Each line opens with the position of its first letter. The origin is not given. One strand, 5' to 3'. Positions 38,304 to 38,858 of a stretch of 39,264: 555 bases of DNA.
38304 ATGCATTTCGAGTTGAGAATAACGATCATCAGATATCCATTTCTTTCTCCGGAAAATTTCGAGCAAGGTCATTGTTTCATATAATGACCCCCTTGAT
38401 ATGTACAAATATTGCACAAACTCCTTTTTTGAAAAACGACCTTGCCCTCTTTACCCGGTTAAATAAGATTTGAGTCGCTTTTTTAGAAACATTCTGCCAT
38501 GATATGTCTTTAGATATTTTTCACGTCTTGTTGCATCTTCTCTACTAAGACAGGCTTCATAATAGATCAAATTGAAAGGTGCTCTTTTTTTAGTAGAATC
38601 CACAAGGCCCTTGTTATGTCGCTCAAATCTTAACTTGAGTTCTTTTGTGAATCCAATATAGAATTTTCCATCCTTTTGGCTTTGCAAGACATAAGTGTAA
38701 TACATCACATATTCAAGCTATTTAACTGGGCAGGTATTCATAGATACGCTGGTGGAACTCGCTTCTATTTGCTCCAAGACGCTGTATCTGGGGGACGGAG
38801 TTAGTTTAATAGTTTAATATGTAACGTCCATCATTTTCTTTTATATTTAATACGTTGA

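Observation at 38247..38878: Minimal GIY-YIG nuclease gene inserted into the conserved core of a four-helix-bundle gene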

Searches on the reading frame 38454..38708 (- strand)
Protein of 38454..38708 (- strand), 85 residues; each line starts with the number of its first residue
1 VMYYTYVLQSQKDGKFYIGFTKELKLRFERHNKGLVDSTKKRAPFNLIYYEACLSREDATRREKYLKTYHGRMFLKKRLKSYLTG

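Call 7: search_protein_families(library=pfam, max_evalue=1, proteins=[window:38454-38708:-])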
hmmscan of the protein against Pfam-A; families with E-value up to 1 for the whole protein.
seq(85 aa): 3 families
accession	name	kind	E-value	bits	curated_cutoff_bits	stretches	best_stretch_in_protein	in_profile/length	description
PF01541.30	GIY-YIG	-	1e-15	58.2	22.6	1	2-72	1-74/78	GIY-YIG catalytic domain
PF10544.15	T5orf172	-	0.00016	22.6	20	1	4-67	2-64/101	T5orf172 domain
PF00680.25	RdRP_1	-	0.11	11.7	23.9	1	24-83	386-446/450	Viral RNA-dependent RNA polymerase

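Call 8: search_protein_families(library=ncbifam, max_evalue=1, proteins=[window:38454-38708:-])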
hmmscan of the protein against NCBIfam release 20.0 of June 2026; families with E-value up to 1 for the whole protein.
seq(85 aa): 3 families
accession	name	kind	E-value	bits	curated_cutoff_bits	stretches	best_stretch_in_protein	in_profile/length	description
TIGR01453.1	grpIintron_endo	subfamily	0.00021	21.4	56.05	1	6-66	5-75/215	group I intron endonuclease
NF005906.0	PRK07883.1-4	equivalog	0.072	11.4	495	1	6-41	219-254/563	DEDD exonuclease domain-containing protein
NF003274.0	PRK04262.1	equivalog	0.095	11.7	244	1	4-37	229-262/347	hydroxymethylglutaryl-CoA synthase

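Call 10: find_encoding_contigs(protein=window:38454-38708:-, flank=10000, max_places=10)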
Protein seq(85 aa) (85 aa): no gene with exactly this product is on record in the collection.

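Call 11: find_encoding_contigs(protein=window:38454-38705:-, flank=10000, max_places=10)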
Protein seq(84 aa) (84 aa): 1 contig read that carries it; 1 place shown.
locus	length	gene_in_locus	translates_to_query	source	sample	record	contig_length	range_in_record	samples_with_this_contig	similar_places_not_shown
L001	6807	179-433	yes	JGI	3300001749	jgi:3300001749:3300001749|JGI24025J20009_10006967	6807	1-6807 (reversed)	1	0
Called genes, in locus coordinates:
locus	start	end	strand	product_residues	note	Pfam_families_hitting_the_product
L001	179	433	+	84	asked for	PF01541:GIY-YIG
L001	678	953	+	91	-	-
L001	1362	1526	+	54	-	-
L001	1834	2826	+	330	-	PF00106:adh_short (weak), PF01073:3Beta_HSD, PF01370:Epimerase, PF02719:Polysacc_synt_2, PF04321:RmlD_sub_bind, PF05368:NmrA (weak), PF07993:NAD_binding_4, PF16363:GDP_Man_Dehyd, +1 more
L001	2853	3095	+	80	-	-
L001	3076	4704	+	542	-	PF01850:PIN, PF01041:DegT_DnrJ_EryC1, PF00155:Aminotran_1_2 (weak)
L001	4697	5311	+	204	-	PF17836:PglD_N, PF00132:Hexapep (weak), PF25087:GMPPB_C (faint), PF00132:Hexapep (weak), PF25084:LbH_EIF2B (faint)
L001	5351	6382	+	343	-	PF03102:NeuB, PF08666:SAF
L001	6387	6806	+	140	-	?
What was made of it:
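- Tried and rejected: The ATG-start protein is on record only on the same JGI contig as the window (calls 10, 11).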

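Call 12: find_homologous_proteins(query=window:38454-38705:-)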
Query seq(84 aa) (84 aa): 3860 proteins with E <= 0.001 among 3860 candidates; the best 120 are listed.
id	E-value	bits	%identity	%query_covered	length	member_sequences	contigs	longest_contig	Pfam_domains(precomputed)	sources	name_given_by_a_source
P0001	8.5e-42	158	86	100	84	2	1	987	PF01541.31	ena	-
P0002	2.4e-41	157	84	100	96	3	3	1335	PF01541.31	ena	-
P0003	7.2e-41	155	83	100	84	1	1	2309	PF01541.31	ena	-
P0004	7.5e-41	155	83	100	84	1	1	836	PF01541.31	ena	-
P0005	7.7e-41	155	85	100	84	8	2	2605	PF01541.31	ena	-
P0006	1.4e-40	155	85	100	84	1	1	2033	PF01541.31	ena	-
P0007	2.1e-40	154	83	100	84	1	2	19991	PF01541.31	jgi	jgi:putative endonuclease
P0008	3.9e-40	153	82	100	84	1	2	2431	PF01541.31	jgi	jgi:putative endonuclease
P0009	4.1e-40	153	82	100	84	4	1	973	PF01541.31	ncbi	-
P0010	5.1e-40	153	82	100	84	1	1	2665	PF01541.31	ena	-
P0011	5.5e-40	153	81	100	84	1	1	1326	PF01541.31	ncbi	-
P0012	5.7e-40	153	85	100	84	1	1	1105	PF01541.31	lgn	-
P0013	5.8e-40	153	83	100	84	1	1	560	PF01541.31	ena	-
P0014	6.3e-40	152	81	100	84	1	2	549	PF01541.31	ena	-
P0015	6.6e-40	152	83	100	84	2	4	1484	PF01541.31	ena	-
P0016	8.8e-40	152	82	100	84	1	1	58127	PF01541.31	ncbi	-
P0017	9.9e-40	152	83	100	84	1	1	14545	PF01541.31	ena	-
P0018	1.2e-39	152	80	100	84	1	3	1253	PF01541.31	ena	-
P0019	1.4e-39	151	80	100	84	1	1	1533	PF01541.31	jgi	jgi:putative endonuclease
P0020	1.4e-39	151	81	100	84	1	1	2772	PF01541.31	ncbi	-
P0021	1.5e-39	151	82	100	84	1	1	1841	PF01541.31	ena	-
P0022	1.5e-39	151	81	99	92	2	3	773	PF01541.31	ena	-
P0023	1.6e-39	151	81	100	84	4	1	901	PF01541.31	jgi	-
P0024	1.6e-39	151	82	100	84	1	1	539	PF01541.31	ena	-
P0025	1.6e-39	151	80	100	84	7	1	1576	PF01541.31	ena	-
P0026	1.9e-39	151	82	100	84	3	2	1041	PF01541.31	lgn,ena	-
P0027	1.9e-39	151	82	100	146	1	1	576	PF01541.31,PF05635.18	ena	-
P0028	2.0e-39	151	83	100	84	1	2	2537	PF01541.31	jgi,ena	jgi:putative endonuclease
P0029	2.1e-39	151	83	100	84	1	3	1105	PF01541.31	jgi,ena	-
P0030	2.1e-39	151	80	100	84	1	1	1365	PF01541.31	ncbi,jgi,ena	jgi:putative endonuclease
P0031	2.1e-39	151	82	100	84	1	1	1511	PF01541.31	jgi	jgi:putative endonuclease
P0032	2.4e-39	151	82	100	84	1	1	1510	PF01541.31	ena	-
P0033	2.6e-39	151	83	100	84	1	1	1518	PF01541.31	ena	-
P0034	3.1e-39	150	81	100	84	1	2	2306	PF01541.31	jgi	-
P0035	3.3e-39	150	80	100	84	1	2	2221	PF01541.31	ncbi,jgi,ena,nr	ncbi:MAG: GIY-YIG nuclease family protein [Deltaproteobacteria bacterium]|nr:MAG: GIY-YIG nuclease f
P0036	3.5e-39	150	79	100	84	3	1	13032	PF01541.31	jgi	-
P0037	3.6e-39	150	81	100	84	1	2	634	PF01541.31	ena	-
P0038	4.0e-39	150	79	100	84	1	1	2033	PF01541.31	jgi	jgi:putative endonuclease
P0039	4.1e-39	150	83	100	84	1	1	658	PF01541.31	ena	-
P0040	4.3e-39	150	79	100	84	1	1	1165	PF01541.31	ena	-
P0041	4.3e-39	150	80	100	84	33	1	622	PF01541.31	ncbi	-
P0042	4.3e-39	150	80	100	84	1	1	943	PF01541.31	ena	-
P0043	4.5e-39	150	79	100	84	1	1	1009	PF01541.31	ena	-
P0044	4.7e-39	150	80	100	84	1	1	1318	PF01541.31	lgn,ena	-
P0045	5.1e-39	150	82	100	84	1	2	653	PF01541.31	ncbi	-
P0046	5.4e-39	149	81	100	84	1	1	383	PF01541.31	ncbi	-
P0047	5.7e-39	149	79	100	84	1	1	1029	PF01541.31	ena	-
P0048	6.5e-39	149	83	100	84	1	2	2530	PF01541.31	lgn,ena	-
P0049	6.6e-39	149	80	100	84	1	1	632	PF01541.31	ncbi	-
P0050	6.7e-39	149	81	100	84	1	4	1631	PF01541.31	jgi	jgi:putative endonuclease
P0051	7.2e-39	149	79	100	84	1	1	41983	PF01541.31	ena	-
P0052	7.2e-39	149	82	100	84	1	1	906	PF01541.31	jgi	-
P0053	7.2e-39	149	79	100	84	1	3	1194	PF01541.31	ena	-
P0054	7.7e-39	149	80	100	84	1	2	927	PF01541.31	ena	-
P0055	9.2e-39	149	81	100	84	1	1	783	PF01541.31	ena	-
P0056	9.6e-39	149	80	100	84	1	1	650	PF01541.31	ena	-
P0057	9.7e-39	149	83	100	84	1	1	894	PF01541.31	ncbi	-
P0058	1.0e-38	149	79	100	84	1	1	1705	PF01541.31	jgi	jgi:putative endonuclease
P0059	1.1e-38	149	79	100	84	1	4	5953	PF01541.31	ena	-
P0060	1.2e-38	148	80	100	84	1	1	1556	PF01541.31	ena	-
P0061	1.3e-38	148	83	100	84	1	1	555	PF01541.31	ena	-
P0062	1.3e-38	148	82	100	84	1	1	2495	PF01541.31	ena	-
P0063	1.4e-38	148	79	100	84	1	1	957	PF01541.31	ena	-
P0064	1.4e-38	148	81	100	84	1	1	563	PF01541.31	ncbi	-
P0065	1.5e-38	148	80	100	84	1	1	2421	PF01541.31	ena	-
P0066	1.5e-38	148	80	100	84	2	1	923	PF01541.31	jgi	jgi:putative endonuclease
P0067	1.7e-38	148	80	100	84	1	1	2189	PF01541.31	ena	-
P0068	1.7e-38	148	80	100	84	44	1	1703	PF01541.31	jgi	jgi:putative endonuclease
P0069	1.7e-38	148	80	100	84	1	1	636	PF01541.31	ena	-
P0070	1.8e-38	148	81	100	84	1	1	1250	PF01541.31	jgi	-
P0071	2.0e-38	148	80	100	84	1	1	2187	PF01541.31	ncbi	-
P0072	2.0e-38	148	80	100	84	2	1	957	PF01541.31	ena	-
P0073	2.2e-38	148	81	100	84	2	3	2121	PF01541.31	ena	-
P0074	2.3e-38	148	79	100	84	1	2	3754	PF01541.31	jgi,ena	-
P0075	2.4e-38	147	80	100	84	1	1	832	PF01541.31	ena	-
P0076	2.5e-38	147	82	100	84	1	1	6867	PF01541.31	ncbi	ncbi:MAG: GIY-YIG nuclease family protein [Deltaproteobacteria bacterium]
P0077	2.6e-38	147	82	100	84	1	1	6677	PF01541.31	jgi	-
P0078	2.6e-38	147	81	100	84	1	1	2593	PF01541.31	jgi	-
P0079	2.7e-38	147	81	100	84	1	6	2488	PF01541.31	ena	-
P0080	2.7e-38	147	81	100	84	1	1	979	PF01541.31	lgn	-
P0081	2.7e-38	147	80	100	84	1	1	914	PF01541.31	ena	-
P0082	2.8e-38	147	79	100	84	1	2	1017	PF01541.31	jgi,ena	-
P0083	2.8e-38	147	80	100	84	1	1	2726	PF01541.31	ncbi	-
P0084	2.9e-38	147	81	100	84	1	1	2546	PF01541.31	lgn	-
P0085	2.9e-38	147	79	100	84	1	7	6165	PF01541.31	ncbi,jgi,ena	-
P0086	2.9e-38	147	81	100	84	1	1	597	PF01541.31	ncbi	-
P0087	3.1e-38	147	80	100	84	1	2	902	PF01541.31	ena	-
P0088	3.1e-38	147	79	100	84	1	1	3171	PF01541.31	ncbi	-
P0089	3.1e-38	147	80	100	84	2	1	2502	PF01541.31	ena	-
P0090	3.5e-38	147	80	100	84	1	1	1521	PF01541.31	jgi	jgi:putative endonuclease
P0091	3.7e-38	147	77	100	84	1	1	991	PF01541.31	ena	-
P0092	3.7e-38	147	80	100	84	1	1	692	PF01541.31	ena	-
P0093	3.8e-38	147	79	100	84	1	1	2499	PF01541.31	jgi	-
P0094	4.0e-38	147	80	100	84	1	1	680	PF01541.31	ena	-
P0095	4.1e-38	147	76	100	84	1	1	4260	PF01541.31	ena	-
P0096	4.1e-38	147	79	100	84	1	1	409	PF01541.31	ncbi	-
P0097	4.1e-38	147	80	100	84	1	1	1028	PF01541.31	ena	-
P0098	4.3e-38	147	80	100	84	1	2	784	PF01541.31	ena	-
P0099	4.3e-38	147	81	100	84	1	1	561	PF01541.31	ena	-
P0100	4.4e-38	147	81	100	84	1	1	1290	PF01541.31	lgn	-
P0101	4.5e-38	147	81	100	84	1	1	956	PF01541.31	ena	-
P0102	4.5e-38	147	79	100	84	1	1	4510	PF01541.31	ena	-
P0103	4.6e-38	147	81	100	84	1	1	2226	PF01541.31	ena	-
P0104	4.6e-38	147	79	100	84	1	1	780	PF01541.31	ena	-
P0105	4.7e-38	147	79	100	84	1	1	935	PF01541.31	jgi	jgi:putative endonuclease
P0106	4.9e-38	146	79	100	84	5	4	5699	PF01541.31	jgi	jgi:putative endonuclease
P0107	4.9e-38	146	82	100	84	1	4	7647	PF01541.31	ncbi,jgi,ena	jgi:putative endonuclease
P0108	5.2e-38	146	77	100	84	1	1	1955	PF01541.31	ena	-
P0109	5.3e-38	146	81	100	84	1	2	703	PF01541.31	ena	-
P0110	5.4e-38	146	76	100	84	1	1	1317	PF01541.31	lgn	-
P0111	5.4e-38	146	79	100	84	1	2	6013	PF01541.31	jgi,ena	-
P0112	5.4e-38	146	80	99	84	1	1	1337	PF01541.31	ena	-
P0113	5.5e-38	146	76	100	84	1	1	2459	PF01541.31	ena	-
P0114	5.6e-38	146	80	100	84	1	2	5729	PF01541.31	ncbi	-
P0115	5.7e-38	146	81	100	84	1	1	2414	PF01541.31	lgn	-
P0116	5.9e-38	146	77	100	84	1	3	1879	PF01541.31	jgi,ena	jgi:putative endonuclease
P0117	5.9e-38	146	79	100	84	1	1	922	PF01541.31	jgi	-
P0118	6.0e-38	146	77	100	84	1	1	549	PF01541.31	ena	-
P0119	6.1e-38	146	80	100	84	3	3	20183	PF01541.31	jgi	jgi:putative endonuclease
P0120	6.1e-38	146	77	100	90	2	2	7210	PF01541.31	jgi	jgi:putative endonuclease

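Call 14: find_related_loci(query=window:38454-38705:-, collection=genome_contigs, flank=2000)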
Query seq(84 aa) (84 aa) in genome_contigs; peptide patterns used: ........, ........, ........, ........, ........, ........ (x = any residue, [..] = any of these).
526 stretches matched a pattern; 212 encode a relative of the query (tblastn E <= 1e-3); the best 80 are kept; 80 distinct loci.
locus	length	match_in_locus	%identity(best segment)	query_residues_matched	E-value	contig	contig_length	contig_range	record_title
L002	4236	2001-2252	82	1-84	3e-44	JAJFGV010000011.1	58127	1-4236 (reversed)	MAG: Alphaproteobacteria bacterium isolate OFTM68 OFTM68_10, whole genome shotgun sequence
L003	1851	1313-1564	80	1-84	7e-44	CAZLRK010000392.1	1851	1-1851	MAG TPA_asm: uncultured Desulfobacterales bacterium isolate SRP077602_co2_250 genome assembly, contig: NODE_102626_lengt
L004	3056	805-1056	79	1-84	2e-42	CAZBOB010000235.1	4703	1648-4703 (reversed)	MAG TPA_asm: uncultured Desulfobacteraceae bacterium isolate binchicken_co34_357 genome assembly, contig: NODE_33403_len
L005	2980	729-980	79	1-84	2e-42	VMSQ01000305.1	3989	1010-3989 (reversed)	MAG: Desulfobacteraceae bacterium isolate S3_36 k141_69691, whole genome shotgun sequence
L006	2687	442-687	80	3-84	1e-42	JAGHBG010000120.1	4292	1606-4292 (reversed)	MAG: Thermotogaceae bacterium isolate AUK250 PB_MBMC_204_c_000000000193, whole genome shotgun sequence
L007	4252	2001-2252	76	1-84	5e-42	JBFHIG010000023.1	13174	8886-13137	MAG: Candidatus Moraniibacteriota bacterium isolate Mix_sand07.2021.05.G.32 k141_783712_length_13174_cov_14.9205, whole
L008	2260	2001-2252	79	1-84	6e-42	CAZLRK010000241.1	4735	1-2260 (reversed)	MAG TPA_asm: uncultured Desulfobacterales bacterium isolate SRP077602_co2_250 genome assembly, contig: NODE_26817_length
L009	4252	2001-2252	77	1-84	1e-41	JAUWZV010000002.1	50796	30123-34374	MAG: Desulfobacteraceae bacterium isolate CSMAG_2745 CSMAG_2745_k141_344318_length_50796_cov_19.9638, whole genome shotg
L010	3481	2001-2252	77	1-84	2e-41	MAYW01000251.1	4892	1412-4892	MAG: Candidatus Scalindua rubra isolate BSI-1 SCARUB_contig000251, whole genome shotgun sequence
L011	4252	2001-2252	79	1-84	2e-41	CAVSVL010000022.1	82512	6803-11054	MAG: uncultured delta proteobacterium isolate MFD05684.bin.2.165 genome assembly, contig: contig_54534, whole genome sho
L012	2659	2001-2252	76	1-84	2e-41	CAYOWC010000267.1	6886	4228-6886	MAG TPA_asm: uncultured Desulfobacteraceae bacterium isolate binchicken_co47_163 genome assembly, contig: NODE_8887_leng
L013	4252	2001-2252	79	1-84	2e-41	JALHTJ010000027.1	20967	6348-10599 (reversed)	MAG: Candidatus Aminicenantes bacterium isolate PFL21 seq_168752, whole genome shotgun sequence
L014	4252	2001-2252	77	1-84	5e-41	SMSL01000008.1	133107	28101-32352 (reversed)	Candidatus Brocadiaceae bacterium S225 S225a_contig00008, whole genome shotgun sequence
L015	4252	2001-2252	77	1-84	5e-41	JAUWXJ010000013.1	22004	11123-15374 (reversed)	MAG: Desulfobacterales bacterium isolate CSMAG_2681 CSMAG_2681_k141_757894_length_22004_cov_5.9950, whole genome shotgun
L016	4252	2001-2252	75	1-84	5e-41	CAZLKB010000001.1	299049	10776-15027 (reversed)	MAG TPA_asm: uncultured Gammaproteobacteria bacterium isolate binchicken_co115_145 genome assembly, contig: NODE_32_leng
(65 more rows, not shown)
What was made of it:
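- Wide taxonomic spread (call 14), multiple copies in one MAG (call 14), and thousands of 84-aa homologues on short contigs (call 12).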

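Call 39: search_solved_structures(query=window:38454-38705:-, max_evalue=1, show_alignments=3)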
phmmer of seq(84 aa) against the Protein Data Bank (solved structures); distinct sequences matched with E-value up to 1: 3.
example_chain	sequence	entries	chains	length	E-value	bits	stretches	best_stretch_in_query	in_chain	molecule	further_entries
1zg2_A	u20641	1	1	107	1.1e-06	32.3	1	2-68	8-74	Hypothetical UPF0213 protein BH0048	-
1ywl_A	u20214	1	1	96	2.7e-06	31.1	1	2-68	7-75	Hypothetical UPF0213 protein EF2693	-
7wme_A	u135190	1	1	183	0.86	13.5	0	7-47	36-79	Structure-specific endonuclease subunit SLX1 homolog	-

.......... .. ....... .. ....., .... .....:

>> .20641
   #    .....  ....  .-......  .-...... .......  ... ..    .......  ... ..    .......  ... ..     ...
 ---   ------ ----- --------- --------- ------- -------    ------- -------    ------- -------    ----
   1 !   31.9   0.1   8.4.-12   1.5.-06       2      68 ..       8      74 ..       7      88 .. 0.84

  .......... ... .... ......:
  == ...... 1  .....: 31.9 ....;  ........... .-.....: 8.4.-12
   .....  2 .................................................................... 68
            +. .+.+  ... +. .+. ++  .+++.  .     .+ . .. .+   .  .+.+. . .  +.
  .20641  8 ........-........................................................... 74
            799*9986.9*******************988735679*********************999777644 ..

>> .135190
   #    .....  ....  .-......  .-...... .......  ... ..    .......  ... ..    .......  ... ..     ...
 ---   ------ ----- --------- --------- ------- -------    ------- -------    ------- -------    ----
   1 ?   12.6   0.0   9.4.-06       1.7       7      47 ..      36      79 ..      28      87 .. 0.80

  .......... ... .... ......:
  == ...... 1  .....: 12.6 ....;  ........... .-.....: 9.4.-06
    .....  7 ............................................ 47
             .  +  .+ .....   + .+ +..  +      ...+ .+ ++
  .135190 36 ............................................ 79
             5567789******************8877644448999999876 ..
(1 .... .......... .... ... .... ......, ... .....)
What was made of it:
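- On GIY-YIG nuclease superfamily (PF01541): They align to 1zg2 and 1ywl (call 39).
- Nearest solved structures are UPF0213 and, weakly, SLX1 (call 39).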

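Call 40: find_related_loci(query=window:38454-38705:-, collection=viral_contigs, flank=3000)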
Query seq(84 aa) (84 aa) in viral_contigs; peptide patterns used: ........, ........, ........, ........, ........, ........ (x = any residue, [..] = any of these).
14 stretches matched a pattern, but none encodes a relative of the query by tblastn (E <= 1e-3).
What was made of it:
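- Closest known: Free-standing GIY-YIG homing endonuclease genes. Different: It is not found in phage contigs (call 40).
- Tried and rejected: Phage origin: no relative in IMG/VR using single-sequence patterns (call 40).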

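Call 64: find_encoding_contigs(protein=P0005, flank=1500, max_places=3)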
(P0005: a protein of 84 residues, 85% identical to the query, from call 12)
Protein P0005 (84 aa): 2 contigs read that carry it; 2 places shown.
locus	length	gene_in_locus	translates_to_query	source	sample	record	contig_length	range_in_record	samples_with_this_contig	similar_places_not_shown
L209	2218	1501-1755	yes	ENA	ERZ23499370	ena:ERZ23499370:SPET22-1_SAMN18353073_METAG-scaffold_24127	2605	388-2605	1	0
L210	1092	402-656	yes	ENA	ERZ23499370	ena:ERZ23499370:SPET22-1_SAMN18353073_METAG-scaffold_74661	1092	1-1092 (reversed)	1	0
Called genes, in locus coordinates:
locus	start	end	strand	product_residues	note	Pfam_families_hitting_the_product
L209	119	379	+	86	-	PF10047:DUF2281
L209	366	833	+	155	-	PF01850:PIN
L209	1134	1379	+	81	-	-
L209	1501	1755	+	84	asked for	PF01541:GIY-YIG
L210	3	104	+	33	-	?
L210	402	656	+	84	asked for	PF01541:GIY-YIG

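Call 65: find_encoding_contigs(protein=P0003, flank=1500, max_places=3)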
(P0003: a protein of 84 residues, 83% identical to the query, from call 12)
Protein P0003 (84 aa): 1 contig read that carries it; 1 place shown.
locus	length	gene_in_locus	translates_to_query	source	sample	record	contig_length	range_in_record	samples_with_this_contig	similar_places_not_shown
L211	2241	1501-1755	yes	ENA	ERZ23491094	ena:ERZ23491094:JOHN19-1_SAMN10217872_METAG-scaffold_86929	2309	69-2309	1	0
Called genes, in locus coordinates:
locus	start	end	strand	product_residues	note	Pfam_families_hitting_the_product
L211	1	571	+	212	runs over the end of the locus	?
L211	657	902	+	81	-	-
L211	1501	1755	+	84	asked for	PF01541:GIY-YIG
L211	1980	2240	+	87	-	?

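Call 66: find_encoding_contigs(protein=P0006, flank=1500, max_places=3)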
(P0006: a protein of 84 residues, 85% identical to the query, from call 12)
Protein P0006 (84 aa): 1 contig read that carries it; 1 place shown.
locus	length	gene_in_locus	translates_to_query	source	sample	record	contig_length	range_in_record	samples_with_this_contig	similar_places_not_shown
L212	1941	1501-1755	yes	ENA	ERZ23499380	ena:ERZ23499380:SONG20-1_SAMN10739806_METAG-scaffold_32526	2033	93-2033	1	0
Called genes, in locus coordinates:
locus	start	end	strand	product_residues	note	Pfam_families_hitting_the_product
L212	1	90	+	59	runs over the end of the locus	?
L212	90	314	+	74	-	-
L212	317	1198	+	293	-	PF01061:ABC2_membrane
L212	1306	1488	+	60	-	PF05635:23S_rRNA_IVP (weak)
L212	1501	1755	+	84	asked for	PF01541:GIY-YIG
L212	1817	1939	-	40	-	?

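Call 77: search_protein_families(library=phrogs, max_evalue=0.001, proteins=[window:38454-38705:-])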
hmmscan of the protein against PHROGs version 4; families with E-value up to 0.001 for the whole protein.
seq(84 aa): 1 family
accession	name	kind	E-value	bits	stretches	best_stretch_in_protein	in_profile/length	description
phrog_314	-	DNA, RNA and nucleotide metabolism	6.4e-05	23.1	1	1-65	178-249/574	homing endonuclease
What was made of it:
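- GIY-YIG domain (call 7); weak match to a PHROG homing endonuclease family (call 77).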
